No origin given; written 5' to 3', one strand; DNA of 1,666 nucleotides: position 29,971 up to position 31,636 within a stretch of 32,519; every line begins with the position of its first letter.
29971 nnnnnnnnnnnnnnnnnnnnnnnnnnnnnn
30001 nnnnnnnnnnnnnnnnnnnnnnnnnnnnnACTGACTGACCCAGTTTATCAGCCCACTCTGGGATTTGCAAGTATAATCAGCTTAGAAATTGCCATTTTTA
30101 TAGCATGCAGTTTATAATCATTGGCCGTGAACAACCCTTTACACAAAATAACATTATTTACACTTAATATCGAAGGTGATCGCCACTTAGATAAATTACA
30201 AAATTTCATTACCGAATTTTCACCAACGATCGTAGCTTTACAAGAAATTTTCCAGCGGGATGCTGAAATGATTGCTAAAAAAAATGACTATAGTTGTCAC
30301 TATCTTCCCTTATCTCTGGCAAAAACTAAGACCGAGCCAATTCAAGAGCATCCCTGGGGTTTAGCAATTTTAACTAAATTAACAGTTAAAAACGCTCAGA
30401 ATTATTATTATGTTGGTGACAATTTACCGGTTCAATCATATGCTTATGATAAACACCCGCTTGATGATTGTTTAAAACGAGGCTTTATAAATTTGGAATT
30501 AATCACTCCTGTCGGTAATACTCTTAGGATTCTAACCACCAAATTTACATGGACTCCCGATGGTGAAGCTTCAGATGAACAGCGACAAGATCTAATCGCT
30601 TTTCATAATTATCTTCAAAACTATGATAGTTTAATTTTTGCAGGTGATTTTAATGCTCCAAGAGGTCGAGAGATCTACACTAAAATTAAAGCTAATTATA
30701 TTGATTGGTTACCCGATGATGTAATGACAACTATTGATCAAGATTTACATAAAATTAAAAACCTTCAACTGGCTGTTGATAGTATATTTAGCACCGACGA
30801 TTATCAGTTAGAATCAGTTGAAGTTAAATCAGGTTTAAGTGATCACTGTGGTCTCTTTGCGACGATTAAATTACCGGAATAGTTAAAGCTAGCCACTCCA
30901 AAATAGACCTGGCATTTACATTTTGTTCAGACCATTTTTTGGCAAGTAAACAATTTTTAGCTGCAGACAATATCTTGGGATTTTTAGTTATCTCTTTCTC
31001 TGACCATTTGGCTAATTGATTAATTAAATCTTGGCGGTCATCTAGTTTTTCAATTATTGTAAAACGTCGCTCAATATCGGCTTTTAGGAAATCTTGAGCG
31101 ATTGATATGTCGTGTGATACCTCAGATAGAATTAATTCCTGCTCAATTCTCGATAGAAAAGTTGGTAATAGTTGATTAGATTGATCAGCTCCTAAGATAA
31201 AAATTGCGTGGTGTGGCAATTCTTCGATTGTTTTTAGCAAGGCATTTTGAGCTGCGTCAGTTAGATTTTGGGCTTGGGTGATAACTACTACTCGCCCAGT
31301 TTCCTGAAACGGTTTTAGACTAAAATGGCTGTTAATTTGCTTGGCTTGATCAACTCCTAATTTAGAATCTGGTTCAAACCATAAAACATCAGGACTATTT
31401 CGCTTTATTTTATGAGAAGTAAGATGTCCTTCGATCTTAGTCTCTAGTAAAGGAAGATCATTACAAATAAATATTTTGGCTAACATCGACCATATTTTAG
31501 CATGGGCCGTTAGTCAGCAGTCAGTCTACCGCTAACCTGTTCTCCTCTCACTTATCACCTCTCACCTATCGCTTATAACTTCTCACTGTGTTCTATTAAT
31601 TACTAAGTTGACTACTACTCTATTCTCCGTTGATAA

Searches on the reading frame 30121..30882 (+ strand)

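Call 53: search_protein_families(library=pfam, proteins=[window:30121-30882:+], max_evalue=0.01)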
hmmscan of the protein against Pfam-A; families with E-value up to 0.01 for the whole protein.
window:30121-30882:+ (253 aa): 1 family
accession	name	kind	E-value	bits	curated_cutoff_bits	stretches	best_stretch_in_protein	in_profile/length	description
PF03372.29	Exo_endo_phos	-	6.3e-12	46.1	24.5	1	14-196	2-173/225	Endonuclease/Exonuclease/phosphatase family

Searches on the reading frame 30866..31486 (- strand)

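Call 53: search_protein_families(library=pfam, proteins=[window:30866-31486:-], max_evalue=0.01)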
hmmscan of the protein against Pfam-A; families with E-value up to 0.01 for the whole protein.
window:30866-31486:- (206 aa): 1 family
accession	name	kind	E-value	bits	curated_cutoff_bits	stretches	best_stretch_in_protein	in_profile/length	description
PF13177.12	DNA_pol3_delta2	-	1e-22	81.3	27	1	25-115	62-153/161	DNA polymerase III, delta subunit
